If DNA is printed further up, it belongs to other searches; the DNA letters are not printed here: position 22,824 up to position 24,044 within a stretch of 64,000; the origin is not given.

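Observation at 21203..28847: Nine-gene co-directional cassette of orphan proteins ending in a radical-SAM/PLP pair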

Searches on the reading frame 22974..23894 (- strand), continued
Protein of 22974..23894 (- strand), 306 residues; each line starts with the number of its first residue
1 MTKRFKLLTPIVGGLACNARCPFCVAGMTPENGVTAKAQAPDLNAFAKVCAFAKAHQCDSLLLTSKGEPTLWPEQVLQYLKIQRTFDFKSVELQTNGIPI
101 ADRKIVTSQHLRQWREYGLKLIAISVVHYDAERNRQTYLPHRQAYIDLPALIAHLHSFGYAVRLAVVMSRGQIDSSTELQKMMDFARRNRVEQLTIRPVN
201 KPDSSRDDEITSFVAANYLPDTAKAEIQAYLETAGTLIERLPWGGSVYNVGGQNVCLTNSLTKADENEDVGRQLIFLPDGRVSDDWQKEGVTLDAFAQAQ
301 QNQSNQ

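Call 25: search_protein_families(library=pfam, proteins=[L011:2374-2718:+, L011:2760-4811:+, L011:4781-5692:+, L011:5689-6849:+, L011:6804-7580:+, L011:7638-9977:+, L011:12830-14878:+], max_evalue=0.01)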
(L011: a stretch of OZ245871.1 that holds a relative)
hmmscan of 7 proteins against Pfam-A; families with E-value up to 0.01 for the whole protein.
L011:2374-2718:+ (114 aa): 0 families

L011:2760-4811:+ (683 aa): 0 families

L011:4781-5692:+ (303 aa): 0 families

L011:5689-6849:+ (386 aa): 0 families

L011:6804-7580:+ (258 aa): 2 families
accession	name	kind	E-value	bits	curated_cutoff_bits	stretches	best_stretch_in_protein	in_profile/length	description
PF00899.27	ThiF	-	3.3e-23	82.5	28.1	1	41-224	20-205/238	ThiF family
PF01488.26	Shikimate_DH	-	0.0096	16.4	24.3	0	39-102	10-72/138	Shikimate / quinate 5-dehydrogenase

L011:7638-9977:+ (779 aa): 34 families (the best 25 are shown)
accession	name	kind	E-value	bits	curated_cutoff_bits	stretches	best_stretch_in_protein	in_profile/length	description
PF07724.20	AAA_2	-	1.4e-66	224.1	27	1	511-674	1-166/166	AAA domain (Cdc48 subfamily)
PF17871.7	AAA_lid_9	-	7.5e-25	87.3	22.8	1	371-437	1-67/104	AAA lid domain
PF00004.35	AAA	-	5.9e-23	82.2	21.2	2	517-651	2-124/131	ATPase family associated with various cellular activities (AAA)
PF07728.20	AAA_5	-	6.9e-18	65.4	22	1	516-637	2-125/139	AAA domain (dynein-related subfamily)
PF10431.15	ClpB_D2-small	-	6.9e-18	64.9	21.9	1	680-759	1-81/81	C-terminal, D2-small domain, of ClpB protein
PF00158.32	Sigma54_activat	-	4.5e-13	49.7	20.2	2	515-634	24-143/168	Sigma-54 interaction domain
PF13401.12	AAA_22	-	2.6e-12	47.6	27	2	513-611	5-110/130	AAA domain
PF13191.12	AAA_16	-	2.3e-10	41.7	32.6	1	210-261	3-58/167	AAA ATPase domain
PF12775.13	AAA_7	-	1.2e-07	31.9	25.8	1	515-564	35-84/181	P-loop containing dynein motor region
PF05621.17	TniB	-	1.7e-06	28.1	22.4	1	256-367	76-184/189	Bacterial TniB protein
PF01078.27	Mg_chelatase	-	2.8e-06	27.3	20.3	0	515-558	24-63/207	Magnesium chelatase, subunit ChlI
PF05729.18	NACHT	-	5.3e-06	26.8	26.7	1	232-259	4-31/167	NACHT domain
PF13604.12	AAA_30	-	6.9e-06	26.4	27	0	217-255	7-45/191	AAA domain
PF01637.24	ATPase_2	-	1.5e-05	25.4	33.2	0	235-388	27-201/225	ATPase domain predominantly from Archaea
PF00005.33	ABC_tran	-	4.2e-05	24.6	25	0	517-554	15-51/137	ABC transporter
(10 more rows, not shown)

L011:12830-14878:+ (682 aa): 7 families
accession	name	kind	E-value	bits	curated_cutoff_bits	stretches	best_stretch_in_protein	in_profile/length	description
PF00069.31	Pkinase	-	1.2e-48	166.3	31.7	1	56-314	1-253/263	Protein kinase domain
PF07714.23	PK_Tyr_Ser-Thr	-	8.5e-28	97.8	23.1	1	59-313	4-249/258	Protein tyrosine and serine/threonine kinase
PF23598.1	LRR_14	-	0.00034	19.9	40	1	542-675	110-244/353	Leucine-rich repeat region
PF17667.7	Pkinase_fungal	-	0.00068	18.9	24.1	1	155-217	287-350/387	Fungal protein kinase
PF03109.22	ABC1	-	0.0011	18.6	22.9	1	132-207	146-215/244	ABC1 atypical kinase-like domain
PF25013.1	LRR_Zer-1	-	0.0074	16.9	27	0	542-607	4-66/137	Zer-1-like, Leucine-rich repeats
PF01636.29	APH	-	0.0092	16.2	23.2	0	170-193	165-184/239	Phosphotransferase enzyme family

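Call 29: search_protein_families(library=pfam, proteins=[L034:5285-6154:+, L040:12351-13262:+, L077:4480-5154:+, L077:6809-8254:+, L069:10934-11533:+, L056:5228-6217:-, L041:6909-7973:+, L053:10951-12123:+, L076:10880-11926:+, L053:12816-14081:+], max_evalue=0.0001)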
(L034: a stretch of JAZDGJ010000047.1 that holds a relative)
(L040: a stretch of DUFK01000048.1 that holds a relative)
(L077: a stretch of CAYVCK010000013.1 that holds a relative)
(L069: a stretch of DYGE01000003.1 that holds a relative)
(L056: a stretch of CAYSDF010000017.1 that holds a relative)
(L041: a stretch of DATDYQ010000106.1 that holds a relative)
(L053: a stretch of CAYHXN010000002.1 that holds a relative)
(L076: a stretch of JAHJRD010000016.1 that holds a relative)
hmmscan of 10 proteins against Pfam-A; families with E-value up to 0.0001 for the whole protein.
L034:5285-6154:+ (289 aa): 2 families
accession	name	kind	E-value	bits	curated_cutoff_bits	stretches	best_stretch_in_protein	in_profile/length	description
PF02540.23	NAD_synthase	-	7.2e-49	166.5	21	1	20-234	5-214/242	NAD synthase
PF03054.22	tRNA_Me_trans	-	1.5e-07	31.7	20.6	0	36-122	3-91/202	tRNA methyl transferase HUP domain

L040:12351-13262:+ (303 aa): 0 families

L077:4480-5154:+ (224 aa): 3 families
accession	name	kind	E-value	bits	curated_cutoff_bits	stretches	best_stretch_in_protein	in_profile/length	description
PF21906.2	NrtR_WHD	-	8e-26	90.4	27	1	150-209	2-61/61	NrtR DNA-binding winged helix domain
PF00293.34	NUDIX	-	1.1e-22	80.9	21.1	1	12-132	4-131/134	NUDIX domain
PF19368.5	AraR_C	-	5.8e-11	42.9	23.8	1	145-214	1-71/82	AraR C-terminal winged HTH domain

L077:6809-8254:+ (481 aa): 4 families
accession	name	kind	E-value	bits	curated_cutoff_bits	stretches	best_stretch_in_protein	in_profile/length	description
PF17767.7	NAPRTase_N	-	8.6e-37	126.7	32.6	1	8-133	1-125/125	Nicotinate phosphoribosyltransferase (NAPRTase) N-terminal domain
PF17956.6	NAPRTase_C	-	4.2e-26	92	23.3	1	358-467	2-110/111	Nicotinate phosphoribosyltransferase C-terminal domain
PF04095.22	NAPRTase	-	1.1e-10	42.1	20.8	1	155-296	4-154/239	Nicotinate phosphoribosyltransferase (NAPRTase) family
PF02749.22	QRPTase_N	-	5e-05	23.9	27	0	92-133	39-79/82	Quinolinate phosphoribosyl transferase, N-terminal domain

L069:10934-11533:+ (199 aa): 1 family
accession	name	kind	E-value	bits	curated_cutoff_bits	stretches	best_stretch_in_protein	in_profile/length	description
PF01467.32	CTP_transf_like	-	4.6e-16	59.7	21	1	9-171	1-131/133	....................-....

L056:5228-6217:- (329 aa): 1 family
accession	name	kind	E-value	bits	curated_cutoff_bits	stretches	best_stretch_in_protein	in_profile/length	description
PF13521.12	AAA_28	-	3.7e-34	118.7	27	1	157-316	1-164/164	AAA domain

L041:6909-7973:+ (354 aa): 1 family
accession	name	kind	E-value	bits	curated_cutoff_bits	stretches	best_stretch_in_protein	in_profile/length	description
PF02445.21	NadA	-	1.1e-90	304.1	27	1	37-351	2-295/295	Quinolinate synthetase A protein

L053:10951-12123:+ (390 aa): 1 family
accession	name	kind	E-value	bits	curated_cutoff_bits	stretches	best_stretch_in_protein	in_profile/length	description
PF15891.11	Nuc_deoxyri_tr2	-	1.9e-11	44.7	30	1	16-118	2-103/105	Nucleoside 2-deoxyribosyltransferase like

L076:10880-11926:+ (348 aa): 1 family
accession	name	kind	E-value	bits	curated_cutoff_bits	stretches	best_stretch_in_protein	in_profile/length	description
PF03747.19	ADP_ribosyl_GH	-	9.7e-59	199.8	26.2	1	12-319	2-281/287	ADP-ribosylglycohydrolase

L053:12816-14081:+ (421 aa): 2 families
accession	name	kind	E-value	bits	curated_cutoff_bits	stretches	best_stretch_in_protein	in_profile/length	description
PF04095.22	NAPRTase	-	3.6e-50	171.4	20.8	1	183-407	3-233/239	Nicotinate phosphoribosyltransferase (NAPRTase) family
PF17767.7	NAPRTase_N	-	1.7e-20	74.1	32.6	1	17-141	1-125/125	Nicotinate phosphoribosyltransferase (NAPRTase) N-terminal domain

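Call 30: search_solved_structures(query=A1, max_evalue=0.01)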
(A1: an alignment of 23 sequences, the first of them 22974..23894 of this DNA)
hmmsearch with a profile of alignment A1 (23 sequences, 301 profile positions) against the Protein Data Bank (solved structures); distinct sequences matched with E-value up to 0.01: 3.
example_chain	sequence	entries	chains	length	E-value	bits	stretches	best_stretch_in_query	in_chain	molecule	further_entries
2fb2_A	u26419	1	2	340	1.7e-05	27.2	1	15-191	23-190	Molybdenum cofactor biosynthesis protein A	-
1tv7_A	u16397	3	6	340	1.9e-05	27.1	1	15-191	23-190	Molybdenum cofactor biosynthesis protein A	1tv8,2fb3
7tol_A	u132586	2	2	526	8.3e-05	24.9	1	9-199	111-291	glycerol dibiphytanyl glycerol tetraether - macrocyclic archaeol synthase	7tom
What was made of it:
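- Closest known: MoaA. Same: Best sequence match among solved structures (1.7e-5, call 30).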

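Call 44: search_protein_families(library=ncbifam, proteins=[L040:12351-13262:+, L006:11110-12147:+, L011:2760-4811:+, L011:4781-5692:+, L011:5689-6849:+, L011:6804-7580:+, L011:2374-2718:+, L040:10840-11916:+, L040:9968-10864:+], max_evalue=0.01)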
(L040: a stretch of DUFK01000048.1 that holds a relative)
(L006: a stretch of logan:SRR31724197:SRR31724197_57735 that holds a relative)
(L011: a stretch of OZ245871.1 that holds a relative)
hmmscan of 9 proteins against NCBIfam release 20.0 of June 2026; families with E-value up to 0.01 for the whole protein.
L040:12351-13262:+ (303 aa): 9 families
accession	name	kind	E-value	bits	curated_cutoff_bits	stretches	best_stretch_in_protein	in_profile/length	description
NF010677.0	PRK14075.1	equivalog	1e-06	28.5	260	1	50-206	9-161/257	NAD(+) kinase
NF002521.0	PRK01911.1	equivalog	3e-06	26.8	309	1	78-207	59-191/292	NAD kinase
NF010679.0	PRK14077.1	equivalog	3.7e-06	26.5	343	1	77-210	58-195/287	NAD(+) kinase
NF002255.0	PRK01185.1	subfamily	4.9e-06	25.8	304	1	84-211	53-177/271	NAD(+) kinase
NF002892.0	PRK03372.1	equivalog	2.9e-05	23.5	299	1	51-295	43-276/312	NAD kinase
NF002561.0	PRK02155.1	equivalog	7.9e-05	22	371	1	71-216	51-202/297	NAD kinase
NF002306.0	PRK01231.1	equivalog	0.0003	20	316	1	78-210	61-197/299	NAD(+) kinase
NF002984.0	PRK03708.1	equivalog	0.0011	18.5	326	1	84-210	58-183/277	NAD(+) kinase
NF002902.0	PRK03501.1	equivalog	0.0014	18.1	219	1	79-207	37-166/266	NAD kinase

L006:11110-12147:+ (345 aa): 0 families

L011:2760-4811:+ (683 aa): 0 families

L011:4781-5692:+ (303 aa): 0 families

L011:5689-6849:+ (386 aa): 0 families

L011:6804-7580:+ (258 aa): 25 families
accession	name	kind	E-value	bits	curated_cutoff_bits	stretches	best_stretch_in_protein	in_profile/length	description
NF006395.0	PRK08644.1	equivalog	2.3e-17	63.3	159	1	39-121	28-111/215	sulfur carrier protein ThiS adenylyltransferase ThiF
TIGR02356.1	adenyl_thiF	equivalog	6.5e-17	61.6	275.25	1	42-216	22-198/203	thiazole biosynthesis adenylyltransferase ThiF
NF058523.1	6A-MBL_cap2_3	equivalog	2.4e-13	49.5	320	1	40-107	297-364/665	anti-phage 6A-MBL system cap2_3 protein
TIGR02354.1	thiF_fam2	equivalog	8.2e-13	48.7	152.2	1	40-120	20-101/200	thiamine biosynthesis protein ThiF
NF005902.0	PRK07878.1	equivalog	3.2e-11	42.8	647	1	42-122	43-125/392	adenylyltransferase/sulfurtransferase MoeZ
TIGR03736.1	PRTRC_ThiF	hypoth_equivalog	1.9e-10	40.5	144.75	1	43-150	13-132/245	PRTRC system ThiF family protein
NF004111.0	PRK05600.1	equivalog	2.5e-10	40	437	1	42-120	42-122/371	ThiF family adenylyltransferase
NF004281.0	PRK05690.1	subfamily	8.8e-10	38.2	266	1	30-173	21-168/250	molybdopterin-synthase adenylyltransferase MoeB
NF006077.0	PRK08223.1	equivalog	1.7e-09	37.1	266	1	41-119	28-108/296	hypothetical protein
NF047750.1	SAMPActivE1UbaA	equivalog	1.9e-09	37.3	450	1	43-121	34-114/270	SAMP-activating enzyme E1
TIGR02355.1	moeB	equivalog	1.7e-08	34.2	376.55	1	29-148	12-138/240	molybdopterin-synthase adenylyltransferase MoeB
NF005646.0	PRK07411.1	equivalog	2.7e-08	33.4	633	1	44-123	41-122/390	molybdopterin-synthase adenylyltransferase MoeB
NF006444.0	PRK08762.1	equivalog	2.7e-08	32.8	449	1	41-121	147-229/387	molybdopterin-synthase adenylyltransferase MoeB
NF004804.0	PRK06153.1-3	equivalog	3.8e-07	29.4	340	1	41-81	179-219/401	hypothetical protein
NF004805.0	PRK06153.1-4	equivalog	2.7e-06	26.7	352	1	38-164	172-302/392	hypothetical protein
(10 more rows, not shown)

L011:2374-2718:+ (114 aa): 1 family
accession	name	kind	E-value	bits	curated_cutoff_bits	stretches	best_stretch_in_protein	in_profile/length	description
NF005028.0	PRK06437.1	equivalog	0.0049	17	85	1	50-92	7-50/67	hypothetical protein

L040:10840-11916:+ (358 aa): 1 family
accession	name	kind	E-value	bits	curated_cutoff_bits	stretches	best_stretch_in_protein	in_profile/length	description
TIGR01141.1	hisC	equivalog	0.00069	18.6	276.55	1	109-237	78-220/349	histidinol-phosphate transaminase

L040:9968-10864:+ (299 aa): 16 families
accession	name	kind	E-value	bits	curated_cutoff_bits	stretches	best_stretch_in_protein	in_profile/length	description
TIGR02666.1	moaA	equivalog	4.8e-11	42.2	284.05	1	19-237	18-223/336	GTP 3',8-cyclase MoaA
TIGR02668.1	moaA_archaeal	equivalog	1.5e-09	37.2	325.25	1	18-233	17-212/303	GTP 3',8-cyclase MoaA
NF045702.1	rSAM_GDGT_ether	equivalog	9.1e-09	34.4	450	1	12-207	87-264/486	tetraether lipid synthase Tes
TIGR04317.1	W_rSAM_matur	equivalog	2.8e-08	33.3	380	1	18-109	11-96/349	tungsten cofactor oxidoreductase radical SAM maturase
NF045646.2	rSAM_Se_TrsS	equivalog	4.7e-08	32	490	1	18-112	93-180/441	radical SAM (seleno)protein TrsS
TIGR02495.1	NrdG2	equivalog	5.7e-08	32.3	131.15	1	19-107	24-105/193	anaerobic ribonucleoside-triphosphate reductase activating protein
NF038283.1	viperin_w_prok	equivalog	8.2e-08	31.7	180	1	19-144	10-125/281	viperin family antiviral radical SAM protein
NF001199.0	PRK00164.2-1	equivalog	9.8e-08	31.5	231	1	18-198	19-180/308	GTP 3',8-cyclase MoaA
TIGR04078.1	rSAM_yydG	equivalog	3e-05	23.6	300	1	17-139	7-119/309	YydG family radical SAM peptide epimerase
TIGR04251.1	SCM_rSAM_ScmF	equivalog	5.9e-05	22.6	400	1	20-105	13-94/353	SynChlorMet cassette radical SAM/SPASM protein ScmF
TIGR04038.1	tatD_link_rSAM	subfamily_domain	0.00033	20.5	129.7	1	18-178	15-169/192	TatD family nuclease-associated radical SAM protein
TIGR04311.1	rSAM_Geo_metal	subfamily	0.00053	19.1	400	1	18-108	10-96/423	radical SAM/SPASM family putative metalloenzyme maturase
NF049973.1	radical_Rv1681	equivalog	0.00076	18.5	380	1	20-107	81-160/326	Rv1681 family radical SAM protein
TIGR03977.1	rSAM_pair_HxsC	equivalog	0.0018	17.2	267.9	1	19-106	33-113/292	His-Xaa-Ser system radical SAM maturase HxsC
TIGR03963.1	rSAM_QueE_Clost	equivalog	0.0036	17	260.1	1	16-110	24-112/219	putative 7-carboxy-7-deazaguanine synthase QueE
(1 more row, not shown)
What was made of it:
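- On HisC / CobD equivalogs: 18.6 against 276 for HisC, on a homologue (call 44).
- Family identities were confirmed by Pfam and NCBIfam (calls 29, 44). The neighbouring polymorphic Ubl/E1 block has weak similarity to the anti-phage 6A-MBL cap2_3 protein (call 44).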

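Call 57: predict_structure(alignment_id=A1)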
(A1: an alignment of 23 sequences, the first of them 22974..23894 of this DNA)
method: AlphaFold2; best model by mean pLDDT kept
length: 306 residues; sequences in the alignment: 23
mean_pLDDT: 88.8   pTM: 0.88
mean pLDDT of the five models: 88.8, 87.6, 87.6, 85.8, 83.9
residues with pLDDT >= 90: 200; 70-90: 81; 50-70: 16; < 50: 9
segments of 3 or more residues with pLDDT < 50: 261-267
pLDDT, mean of each block of 10 residues (from residue 1): 80 87 80 80 97 93 90 97 95 96 95 98 97 95 97 99 95 95 98 89 75 87 92 92 80 83 47 86 87 93 74
secondary structure, 60 per line:
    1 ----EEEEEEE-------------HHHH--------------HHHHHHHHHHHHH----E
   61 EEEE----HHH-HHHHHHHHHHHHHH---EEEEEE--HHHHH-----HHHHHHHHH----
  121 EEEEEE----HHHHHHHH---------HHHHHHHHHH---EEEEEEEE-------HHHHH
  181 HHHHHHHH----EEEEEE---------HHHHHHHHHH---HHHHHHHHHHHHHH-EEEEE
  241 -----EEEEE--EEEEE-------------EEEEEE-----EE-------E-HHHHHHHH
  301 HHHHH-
elements in order: E5-11 H25-28 H43-55 E60-64 H73-86 E90-95 H98-102 H108-116 E121-126 H131-138 H148-157 E161-168 H176-188 E193-198 H208-217 H221-234 E236-240 E246-250 E253-257 E271-276 H293-305

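Call 61: fold_search(model_id=the predicted structure, library=pdb)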
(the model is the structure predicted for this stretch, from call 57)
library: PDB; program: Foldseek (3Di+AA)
matches with E <= 10: 1862; with E <= 0.001: 176
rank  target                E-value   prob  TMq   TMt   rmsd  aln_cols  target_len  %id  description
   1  2fb2_B                3.6e-12  1.00  0.67  0.63   5.5       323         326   17  Structure of the MoaA Arg17/266/268/Ala triple mutant (released 2006-05-09)
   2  2fb2_A                1.9e-11  1.00  0.66  0.63   5.5       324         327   15  Structure of the MoaA Arg17/266/268/Ala triple mutant (released 2006-05-09)
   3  1tv7_A                6.5e-11  1.00  0.66  0.62   5.6       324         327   16  Structure of the S-adenosylmethionine dependent Enzyme MoaA (released 2004-08-31)
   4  9dgw_A                2.7e-10  1.00  0.64  0.70   4.0       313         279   14  X-ray crystal structure of the Viperin-like enzyme from T. virens with bound CTP and SAM (released 2025-02-12)
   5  5v1s_B                3.5e-10  1.00  0.54  0.40   6.9       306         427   12  Crystal structure of Streptococcus suis SuiB bound to S-adenosylmethionine (released 2017-08-30)
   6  9dfw_A                5.6e-10  1.00  0.60  0.64   4.1       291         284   13  X-ray crystal structure of an engineered Viperin-like enzyme from T. virens with bound CTP and SAM (released 2025-02-12)
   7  9dgw_C                7.2e-10  1.00  0.65  0.71   4.0       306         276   14  X-ray crystal structure of the Viperin-like enzyme from T. virens with bound CTP and SAM (released 2025-02-12)
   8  1tv7_B                7.6e-10  1.00  0.67  0.63   5.5       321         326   14  Structure of the S-adenosylmethionine dependent Enzyme MoaA (released 2004-08-31)
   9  5vsl_A                9.7e-10  1.00  0.61  0.70   4.1       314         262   13  Crystal structure of viperin with bound [4Fe-4S] cluster and S-adenosylhomocysteine (SAH) (released 2017-06-14)
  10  9dgw_B                1.4e-09  1.00  0.64  0.69   4.3       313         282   13  X-ray crystal structure of the Viperin-like enzyme from T. virens with bound CTP and SAM (released 2025-02-12)
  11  5v1q_A                1.5e-09  1.00  0.59  0.44   5.3       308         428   12  Crystal structure of Streptococcus suis SuiB (released 2017-08-30)
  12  5v1q_B                1.5e-09  1.00  0.56  0.41   6.6       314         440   11  Crystal structure of Streptococcus suis SuiB (released 2017-08-30)
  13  9dfn                  1.6e-09  1.00  0.65  0.70   3.6       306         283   12  X-ray crystal structure of the second viperin-like enzyme from Trichoderma virens with bound CTP and SAM (released 2025-02-19)
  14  5v1t_A                1.6e-09  1.00  0.56  0.41   6.9       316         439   11  Crystal structure of Streptococcus suis SuiB bound to precursor peptide SuiA (released 2017-08-30)
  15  5v1s_A                2.4e-09  1.00  0.57  0.42   7.0       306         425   13  Crystal structure of Streptococcus suis SuiB bound to S-adenosylmethionine (released 2017-08-30)
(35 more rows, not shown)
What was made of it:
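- On Radical SAM superfamily: AF2 pLDDT 88.8, and all top Foldseek matches are radical SAM enzymes (calls 57, 61).
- Closest known: MoaA. Same: Best Foldseek match (TM 0.66, call 61).
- Closest known: Viperin / prokaryotic viperins. Same: Foldseek TM 0.64-0.71 (call 61).
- Top Foldseek matches are MoaA and viperin-like enzymes, TM 0.64-0.70 (calls 57, 61). Foldseek similarity to viperin-like enzymes (call 61). MoaA is an equal or better structural match (call 61).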
